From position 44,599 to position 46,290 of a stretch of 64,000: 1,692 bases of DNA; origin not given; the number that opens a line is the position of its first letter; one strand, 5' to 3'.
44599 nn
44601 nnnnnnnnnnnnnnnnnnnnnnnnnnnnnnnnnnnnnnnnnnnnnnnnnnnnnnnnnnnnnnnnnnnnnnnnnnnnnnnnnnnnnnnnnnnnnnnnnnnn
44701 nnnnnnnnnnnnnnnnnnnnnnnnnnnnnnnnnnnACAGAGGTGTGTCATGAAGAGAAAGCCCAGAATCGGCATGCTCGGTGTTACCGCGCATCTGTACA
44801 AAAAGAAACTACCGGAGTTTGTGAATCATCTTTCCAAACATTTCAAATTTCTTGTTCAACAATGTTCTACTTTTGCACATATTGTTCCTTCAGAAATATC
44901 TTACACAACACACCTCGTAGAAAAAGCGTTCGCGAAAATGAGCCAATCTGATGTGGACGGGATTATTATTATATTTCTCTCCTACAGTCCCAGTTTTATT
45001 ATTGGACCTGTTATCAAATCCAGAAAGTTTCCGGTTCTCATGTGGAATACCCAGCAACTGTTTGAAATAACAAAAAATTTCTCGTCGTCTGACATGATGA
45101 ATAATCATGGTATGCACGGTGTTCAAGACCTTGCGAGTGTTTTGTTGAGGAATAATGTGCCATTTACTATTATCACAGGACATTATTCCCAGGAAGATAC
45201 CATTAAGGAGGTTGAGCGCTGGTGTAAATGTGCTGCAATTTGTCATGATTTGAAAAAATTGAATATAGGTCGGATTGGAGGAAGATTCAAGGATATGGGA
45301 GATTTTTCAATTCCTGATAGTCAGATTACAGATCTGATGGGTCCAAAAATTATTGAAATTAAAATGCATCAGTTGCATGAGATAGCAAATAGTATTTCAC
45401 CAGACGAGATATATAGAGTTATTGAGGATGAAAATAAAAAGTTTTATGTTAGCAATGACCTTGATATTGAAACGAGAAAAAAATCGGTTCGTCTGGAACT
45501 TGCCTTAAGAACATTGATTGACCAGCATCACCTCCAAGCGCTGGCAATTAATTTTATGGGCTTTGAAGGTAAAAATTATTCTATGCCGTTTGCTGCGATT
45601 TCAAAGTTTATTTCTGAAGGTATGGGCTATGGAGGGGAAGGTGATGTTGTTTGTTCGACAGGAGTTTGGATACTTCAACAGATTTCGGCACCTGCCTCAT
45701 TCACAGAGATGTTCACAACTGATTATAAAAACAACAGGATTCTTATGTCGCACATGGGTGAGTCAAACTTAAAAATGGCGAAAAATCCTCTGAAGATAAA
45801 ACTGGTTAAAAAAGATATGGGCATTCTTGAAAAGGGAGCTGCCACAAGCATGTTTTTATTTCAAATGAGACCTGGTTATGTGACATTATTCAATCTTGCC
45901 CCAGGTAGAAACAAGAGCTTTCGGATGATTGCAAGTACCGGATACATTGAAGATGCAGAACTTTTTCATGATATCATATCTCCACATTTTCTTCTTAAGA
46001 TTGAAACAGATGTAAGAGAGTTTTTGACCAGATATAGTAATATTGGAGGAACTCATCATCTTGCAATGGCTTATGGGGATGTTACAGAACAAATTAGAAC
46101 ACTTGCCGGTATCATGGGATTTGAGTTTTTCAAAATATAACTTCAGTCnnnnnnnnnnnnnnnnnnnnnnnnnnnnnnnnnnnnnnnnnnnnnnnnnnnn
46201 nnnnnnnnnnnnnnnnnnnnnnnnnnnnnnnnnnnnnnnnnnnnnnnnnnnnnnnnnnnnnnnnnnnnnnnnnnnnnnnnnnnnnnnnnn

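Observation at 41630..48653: Carbohydrate-utilisation cluster with an unusual deaminase-deacetylase fusion: CBM9-like secreted protein, NagB::PIG-L fusion, AraA-family isomerase, FGGY kinase, convergent MFS transporter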

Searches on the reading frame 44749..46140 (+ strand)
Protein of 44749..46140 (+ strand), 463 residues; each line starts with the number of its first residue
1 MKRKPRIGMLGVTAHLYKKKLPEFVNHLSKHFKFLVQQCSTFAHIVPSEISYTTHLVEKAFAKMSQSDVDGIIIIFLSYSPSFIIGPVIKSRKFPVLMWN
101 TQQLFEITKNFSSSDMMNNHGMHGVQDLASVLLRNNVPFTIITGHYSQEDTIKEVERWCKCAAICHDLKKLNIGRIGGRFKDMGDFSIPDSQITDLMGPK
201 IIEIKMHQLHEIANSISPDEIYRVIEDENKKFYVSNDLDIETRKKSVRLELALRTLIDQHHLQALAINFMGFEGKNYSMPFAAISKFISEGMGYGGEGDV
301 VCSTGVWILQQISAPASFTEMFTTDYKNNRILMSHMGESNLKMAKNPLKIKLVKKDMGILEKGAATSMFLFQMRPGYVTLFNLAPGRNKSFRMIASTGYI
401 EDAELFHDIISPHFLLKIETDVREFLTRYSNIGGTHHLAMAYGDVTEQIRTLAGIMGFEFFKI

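Call 3: search_protein_families(library=pfam, proteins=[window:44749-46140:+], max_evalue=0.01)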
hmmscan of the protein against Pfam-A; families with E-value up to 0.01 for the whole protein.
window:44749-46140:+ (463 aa): 4 families
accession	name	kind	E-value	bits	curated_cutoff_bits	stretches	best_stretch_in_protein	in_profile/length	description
PF11762.14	Arabinose_Iso_C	-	1.8e-14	54.1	25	1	316-459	2-144/144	L-arabinose isomerase C-terminal domain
PF02610.21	AraA_N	-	5.7e-10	39.6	24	1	15-167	11-166/168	L-arabinose isomerase N-terminal domain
PF24856.1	AraA_central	-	2.3e-08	35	24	1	198-304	27-137/148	L-arabinose isomerase central domain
PF02952.23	Fucose_iso_C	-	0.00044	20.3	29.3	1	412-460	95-139/143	L-fucose isomerase, C-terminal domain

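Call 4: search_protein_families(library=ncbifam, proteins=[window:44749-46140:+], max_evalue=0.01)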
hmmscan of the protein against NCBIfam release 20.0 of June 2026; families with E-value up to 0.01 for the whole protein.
window:44749-46140:+ (463 aa): 2 families
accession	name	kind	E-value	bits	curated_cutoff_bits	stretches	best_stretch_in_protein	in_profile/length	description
NF002795.0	PRK02929.1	equivalog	1.3e-34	119.7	622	1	15-463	17-475/499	L-arabinose isomerase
NF048012.1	SlpQosIsomSftI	equivalog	3.1e-25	88.8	700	1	30-457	25-437/443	sulfoquinovose isomerase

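Call 6: search_solved_structures(query=window:44749-46140:+, max_evalue=1)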
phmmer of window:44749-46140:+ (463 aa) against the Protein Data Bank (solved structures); distinct sequences matched with E-value up to 1: 10.
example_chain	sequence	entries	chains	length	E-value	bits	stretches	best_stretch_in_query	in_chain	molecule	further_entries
7cx7_A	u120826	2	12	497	4.6e-20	75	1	53-460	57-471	L-arabinose isomerase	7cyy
7cwv_A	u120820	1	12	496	1.1e-17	67.1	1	53-446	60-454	L-arabinose isomerase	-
7ch3_A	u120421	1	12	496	4.5e-17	65.1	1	53-446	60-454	L-arabinose isomerase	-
4r1o_A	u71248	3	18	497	5.1e-17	64.9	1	53-460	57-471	L-arabinose isomerase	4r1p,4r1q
4lql_A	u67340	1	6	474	3e-16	62.4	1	66-461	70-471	L-arabinose isomerase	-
2ajt_A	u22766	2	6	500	5.3e-15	58.3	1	22-443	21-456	L-arabinose isomerase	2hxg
4f2d_A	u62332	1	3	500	6.2e-15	58.1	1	22-443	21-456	L-arabinose isomerase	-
7chl_A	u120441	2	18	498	6.7e-15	58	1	63-460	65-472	Hybrid Arabinose isomerase | L-arabinose isomerase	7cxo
9vf5_A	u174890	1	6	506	6.4e-10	41.5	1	63-396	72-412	L-arabinose isomerase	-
2dwu_A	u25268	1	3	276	0.12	14.3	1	3-77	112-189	Glutamate racemase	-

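Call 20: find_homologous_proteins(query=window:44749-46140:+)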
Query window:44749-46140:+ (463 aa): 267 proteins with E <= 0.001 among 2810 candidates; the best 120 are listed.
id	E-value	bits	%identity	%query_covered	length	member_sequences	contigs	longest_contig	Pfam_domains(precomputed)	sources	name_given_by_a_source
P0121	1.5e-265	899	84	100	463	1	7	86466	PF02610.22,PF24856.2,PF11762.15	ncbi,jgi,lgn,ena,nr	ncbi:MAG TPA: hypothetical protein PK303_01600 [bacterium]|nr:hypothetical protein [bacterium] HOL35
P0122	1.7e-243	826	78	100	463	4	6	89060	PF02952.24,PF02610.22,PF24856.2,PF11762.15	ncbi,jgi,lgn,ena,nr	ncbi:MAG TPA: hypothetical protein PK165_06910 [bacterium]|nr:hypothetical protein [bacterium] HOL49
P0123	1.8e-204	698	100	67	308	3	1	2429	PF02610.22,PF24856.2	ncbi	ncbi:MAG: L-arabinose isomerase family protein, partial [Candidatus Ratteibacteria bacterium]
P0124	3.5e-182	624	61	100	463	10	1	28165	PF02610.22,PF24856.2,PF11762.15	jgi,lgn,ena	-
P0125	4.3e-177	607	59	100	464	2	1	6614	PF02610.22,PF24856.2,PF11762.15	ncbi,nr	ncbi:MAG: hypothetical protein NC830_02520 [Candidatus Omnitrophica bacterium]|nr:hypothetical prote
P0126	4.4e-177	607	57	100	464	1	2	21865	PF02610.22,PF24856.2,PF11762.15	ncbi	-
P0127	6.5e-177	607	58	100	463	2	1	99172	PF02610.22,PF24856.2,PF11762.15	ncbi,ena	-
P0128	8.5e-177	606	58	100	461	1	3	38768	PF02610.22,PF24856.2,PF11762.15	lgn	-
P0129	9.6e-177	606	59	100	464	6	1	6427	PF02610.22,PF24856.2,PF11762.15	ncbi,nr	ncbi:MAG: hypothetical protein NC931_03710 [Candidatus Omnitrophica bacterium]|nr:hypothetical prote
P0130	9.2e-174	596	58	100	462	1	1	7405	PF02610.22,PF24856.2,PF11762.15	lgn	-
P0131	7.5e-173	593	56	100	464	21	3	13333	PF02610.22,PF24856.2,PF11762.15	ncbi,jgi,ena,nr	ncbi:MAG TPA: hypothetical protein PLB98_07800 [bacterium]|nr:hypothetical protein [bacterium]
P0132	6.8e-172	590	57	100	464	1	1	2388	PF02610.22,PF24856.2,PF11762.15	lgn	-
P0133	3.1e-168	578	57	100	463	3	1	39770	PF02952.24,PF02610.22,PF24856.2,PF11762.15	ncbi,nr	ncbi:MAG: hypothetical protein NC913_00350 [Candidatus Omnitrophica bacterium]|nr:hypothetical prote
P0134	1.2e-151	523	52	100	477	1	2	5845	PF02952.24,PF02610.22,PF24856.2,PF11762.15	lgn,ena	-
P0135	2.6e-151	522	50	99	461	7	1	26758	PF02952.24,PF02610.22,PF24856.2,PF11762.15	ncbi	-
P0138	1.4e-146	507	50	99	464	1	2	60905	PF02610.22,PF24856.2,PF11762.15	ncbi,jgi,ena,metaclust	metaclust:\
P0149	3.3e-137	476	46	99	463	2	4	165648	PF02610.22,PF24856.2,PF11762.15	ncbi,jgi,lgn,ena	ncbi:MAG: hypothetical protein WDA18_03545 [Candidatus Ratteibacteria bacterium]|jgi:L-arabinose iso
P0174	4.2e-105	370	41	98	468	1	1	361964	PF02610.22,PF24856.2,PF11762.15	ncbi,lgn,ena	-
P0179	1.5e-102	362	42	100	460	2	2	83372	PF02610.22,PF24856.2,PF11762.15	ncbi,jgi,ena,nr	ncbi:MAG TPA: hypothetical protein PKN36_07450 [bacterium]|nr:hypothetical protein [bacterium]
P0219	2.8e-86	308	36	99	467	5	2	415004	PF02952.24,PF02610.22,PF24856.2,PF11762.15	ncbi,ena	-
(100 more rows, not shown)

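Call 21: find_encoding_contigs(protein=P0149, flank=8000, max_places=2)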
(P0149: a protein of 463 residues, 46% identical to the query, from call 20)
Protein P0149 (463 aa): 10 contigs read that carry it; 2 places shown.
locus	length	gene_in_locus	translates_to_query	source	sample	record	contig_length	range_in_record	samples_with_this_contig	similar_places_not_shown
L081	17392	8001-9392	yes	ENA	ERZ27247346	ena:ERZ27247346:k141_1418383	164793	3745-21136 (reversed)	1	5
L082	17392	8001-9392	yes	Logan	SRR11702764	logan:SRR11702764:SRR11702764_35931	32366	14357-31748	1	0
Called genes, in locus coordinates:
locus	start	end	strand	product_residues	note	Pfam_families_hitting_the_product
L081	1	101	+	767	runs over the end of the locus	PF08532:Glyco_hydro_42M (weak)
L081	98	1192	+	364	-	PF02638:GHL10, PF13200:DUF4015, PF14871:GHL6, PF02449:Glyco_hydro_42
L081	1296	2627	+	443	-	PF00041:fn3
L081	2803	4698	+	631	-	PF20581:DUF6785, PF20580:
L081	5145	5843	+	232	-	PF08220:HTH_DeoR, PF08279:HTH_11 (weak), PF00455:DeoRC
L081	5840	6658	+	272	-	PF01791:DeoC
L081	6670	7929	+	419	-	PF01408:GFO_IDH_MocA, PF22725:GFO_IDH_MocA_C3 (weak), PF21252:Glyco_hydro_109_C (weak)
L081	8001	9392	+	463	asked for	PF02610:AraA_N (faint), PF24856:AraA_central, PF11762:Arabinose_Iso_C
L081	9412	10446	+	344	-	PF04909:Amidohydro_2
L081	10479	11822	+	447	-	PF00202:Aminotran_3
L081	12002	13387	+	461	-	PF00370:FGGY_N, PF02782:FGGY_C (weak)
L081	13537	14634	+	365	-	PF01408:GFO_IDH_MocA, PF22725:GFO_IDH_MocA_C3, PF02894:GFO_IDH_MocA_C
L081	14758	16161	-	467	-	PF02585:PIG-L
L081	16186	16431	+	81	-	PF00364:Biotin_lipoyl, PF25984:BSH_YknX (faint), PF25997:BSH_YhbJ, PF25919:BSH_CusB (weak)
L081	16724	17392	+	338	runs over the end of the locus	PF18152:DAHP_snth_FXD, PF00793:DAHP_synth_1, PF03102:NeuB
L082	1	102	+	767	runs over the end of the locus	PF08532:Glyco_hydro_42M (weak)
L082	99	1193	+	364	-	PF02638:GHL10, PF13200:DUF4015, PF14871:GHL6, PF02449:Glyco_hydro_42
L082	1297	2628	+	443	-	PF00041:fn3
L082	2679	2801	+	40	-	-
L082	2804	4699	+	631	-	PF20581:DUF6785, PF20580:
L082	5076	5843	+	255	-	PF00392:GntR (weak), PF08220:HTH_DeoR, PF08279:HTH_11, PF00455:DeoRC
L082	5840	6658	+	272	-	PF01791:DeoC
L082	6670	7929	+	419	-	PF01408:GFO_IDH_MocA, PF22725:GFO_IDH_MocA_C3 (weak), PF21252:Glyco_hydro_109_C (weak)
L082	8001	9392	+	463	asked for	PF02610:AraA_N (faint), PF24856:AraA_central, PF11762:Arabinose_Iso_C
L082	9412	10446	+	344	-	PF04909:Amidohydro_2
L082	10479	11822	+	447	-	PF00202:Aminotran_3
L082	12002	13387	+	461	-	PF00370:FGGY_N, PF02782:FGGY_C (weak)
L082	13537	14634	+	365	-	PF01408:GFO_IDH_MocA, PF22725:GFO_IDH_MocA_C3, PF02894:GFO_IDH_MocA_C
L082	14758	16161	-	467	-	PF02585:PIG-L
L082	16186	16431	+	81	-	PF00364:Biotin_lipoyl, PF25984:BSH_YknX (faint), PF25997:BSH_YhbJ, PF25919:BSH_CusB (weak)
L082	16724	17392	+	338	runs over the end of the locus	PF18152:DAHP_snth_FXD, PF00793:DAHP_synth_1, PF03102:NeuB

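Call 22: find_encoding_contigs(protein=P0138, flank=8000, max_places=2)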
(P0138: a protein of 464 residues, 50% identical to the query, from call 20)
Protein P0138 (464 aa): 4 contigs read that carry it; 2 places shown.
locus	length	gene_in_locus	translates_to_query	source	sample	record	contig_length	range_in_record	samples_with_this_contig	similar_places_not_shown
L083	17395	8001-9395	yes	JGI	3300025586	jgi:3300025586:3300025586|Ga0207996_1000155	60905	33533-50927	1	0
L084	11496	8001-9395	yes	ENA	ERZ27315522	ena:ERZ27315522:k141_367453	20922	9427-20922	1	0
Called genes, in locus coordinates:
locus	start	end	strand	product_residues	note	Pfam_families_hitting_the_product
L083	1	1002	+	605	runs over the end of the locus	PF01134:GIDA, PF07992:Pyr_redox_2 (weak), PF12831:FAD_oxidored, PF13738:Pyr_redox_3 (faint), PF21680:GIDA_C_1st, PF13932:SAM_GIDA_C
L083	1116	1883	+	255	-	PF08220:HTH_DeoR, PF08279:HTH_11 (weak), PF00455:DeoRC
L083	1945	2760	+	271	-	PF01791:DeoC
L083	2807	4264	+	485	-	PF00370:FGGY_N, PF02782:FGGY_C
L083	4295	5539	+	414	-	PF01408:GFO_IDH_MocA, PF21252:Glyco_hydro_109_C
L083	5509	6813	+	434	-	PF01408:GFO_IDH_MocA, PF21252:Glyco_hydro_109_C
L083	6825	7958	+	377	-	PF01208:URO-D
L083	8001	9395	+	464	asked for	PF02610:AraA_N, PF24856:AraA_central, PF11762:Arabinose_Iso_C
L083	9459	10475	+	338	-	PF04909:Amidohydro_2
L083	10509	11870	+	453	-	PF00202:Aminotran_3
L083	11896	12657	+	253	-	PF02633:Creatininase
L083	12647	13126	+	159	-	PF07385:Lyx_isomer (faint), PF02311:AraC_binding (weak), PF07883:Cupin_2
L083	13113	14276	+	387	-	PF01408:GFO_IDH_MocA, PF22725:GFO_IDH_MocA_C3 (weak)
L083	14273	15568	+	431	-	PF00370:FGGY_N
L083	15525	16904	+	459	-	PF04734:Ceramidase_alk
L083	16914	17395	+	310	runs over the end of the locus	-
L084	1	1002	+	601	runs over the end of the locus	PF01134:GIDA, PF12831:FAD_oxidored (weak), PF13738:Pyr_redox_3 (faint), PF21680:GIDA_C_1st, PF13932:SAM_GIDA_C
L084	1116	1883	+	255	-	PF08220:HTH_DeoR, PF08279:HTH_11 (weak), PF00455:DeoRC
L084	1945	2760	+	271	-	PF01791:DeoC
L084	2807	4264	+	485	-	PF00370:FGGY_N, PF02782:FGGY_C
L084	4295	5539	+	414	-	PF01408:GFO_IDH_MocA, PF21252:Glyco_hydro_109_C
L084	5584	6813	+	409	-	PF01408:GFO_IDH_MocA, PF21252:Glyco_hydro_109_C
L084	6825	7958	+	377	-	PF01208:URO-D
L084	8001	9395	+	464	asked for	PF02610:AraA_N, PF24856:AraA_central, PF11762:Arabinose_Iso_C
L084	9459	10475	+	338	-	PF04909:Amidohydro_2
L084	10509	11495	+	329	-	?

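Call 23: find_encoding_contigs(protein=P0174, flank=8000, max_places=2)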
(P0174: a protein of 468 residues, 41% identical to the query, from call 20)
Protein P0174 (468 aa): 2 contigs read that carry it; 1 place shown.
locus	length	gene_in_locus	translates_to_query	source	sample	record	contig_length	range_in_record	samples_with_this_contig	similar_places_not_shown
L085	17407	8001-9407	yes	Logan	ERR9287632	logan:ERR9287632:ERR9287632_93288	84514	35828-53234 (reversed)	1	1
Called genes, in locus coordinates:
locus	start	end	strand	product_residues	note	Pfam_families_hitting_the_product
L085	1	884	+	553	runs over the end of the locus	PF02463:SMC_N, PF13175:AAA_15 (weak), PF13476:AAA_23 (weak)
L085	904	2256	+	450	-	PF00232:Glyco_hydro_1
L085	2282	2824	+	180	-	-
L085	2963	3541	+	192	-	PF01558:POR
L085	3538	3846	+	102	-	PF13187:Fer4_9 (faint), PF00037:Fer4 (weak), PF12797:Fer4_2 (faint), PF12837:Fer4_6 (faint), PF13237:Fer4_10, PF14697:Fer4_21, PF12838:Fer4_7, PF00037:Fer4 (weak)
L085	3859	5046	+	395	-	PF01855:POR_N, PF02780:Transketolase_C, PF17147:PFOR_II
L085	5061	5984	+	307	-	PF02775:TPP_enzyme_C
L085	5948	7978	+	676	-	-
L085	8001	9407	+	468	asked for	PF02610:AraA_N (weak), PF24856:AraA_central, PF11762:Arabinose_Iso_C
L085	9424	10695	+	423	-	PF01408:GFO_IDH_MocA, PF21252:Glyco_hydro_109_C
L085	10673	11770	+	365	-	PF04909:Amidohydro_2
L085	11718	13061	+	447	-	PF00370:FGGY_N, PF02782:FGGY_C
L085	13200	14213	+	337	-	PF00044:Gp_dh_N, PF02800:Gp_dh_C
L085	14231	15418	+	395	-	PF00162:PGK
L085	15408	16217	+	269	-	PF00121:TIM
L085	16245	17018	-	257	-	PF00009:GTP_EFTU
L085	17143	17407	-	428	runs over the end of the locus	PF02403:Seryl_tRNA_N, PF00587:tRNA-synt_2b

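Call 25: find_encoding_contigs(protein=P0179, flank=8000, max_places=1)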
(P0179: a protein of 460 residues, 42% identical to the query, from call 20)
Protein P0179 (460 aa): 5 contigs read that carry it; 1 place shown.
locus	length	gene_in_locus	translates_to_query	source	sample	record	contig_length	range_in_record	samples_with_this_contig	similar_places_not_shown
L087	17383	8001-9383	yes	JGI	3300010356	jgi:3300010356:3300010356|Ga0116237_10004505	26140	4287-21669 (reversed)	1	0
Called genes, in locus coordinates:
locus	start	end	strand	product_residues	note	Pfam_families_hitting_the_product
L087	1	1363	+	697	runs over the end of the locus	PF02092:tRNA_synt_2f, PF05746:DALR_1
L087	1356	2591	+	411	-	PF00464:SHMT, PF00155:Aminotran_1_2, PF01212:Beta_elim_lyase (faint)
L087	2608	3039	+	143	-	PF00383:dCMP_cyt_deam_1, PF14437:MafB19-deam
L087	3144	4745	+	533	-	PF01368:DHH, PF02272:DHHA1 (weak), PF17768:RecJ_OB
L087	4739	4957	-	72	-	PF00830:Ribosomal_L28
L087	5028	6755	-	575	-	PF04932:Wzy_C, PF07719:TPR_2 (faint)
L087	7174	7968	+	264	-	PF08220:HTH_DeoR, PF00455:DeoRC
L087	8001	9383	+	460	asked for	PF02610:AraA_N (weak), PF24856:AraA_central (weak), PF11762:Arabinose_Iso_C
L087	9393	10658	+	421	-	PF00370:FGGY_N, PF02782:FGGY_C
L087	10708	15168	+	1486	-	PF19501:PcRGLX_1st (faint)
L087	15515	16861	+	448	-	PF00202:Aminotran_3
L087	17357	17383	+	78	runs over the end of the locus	-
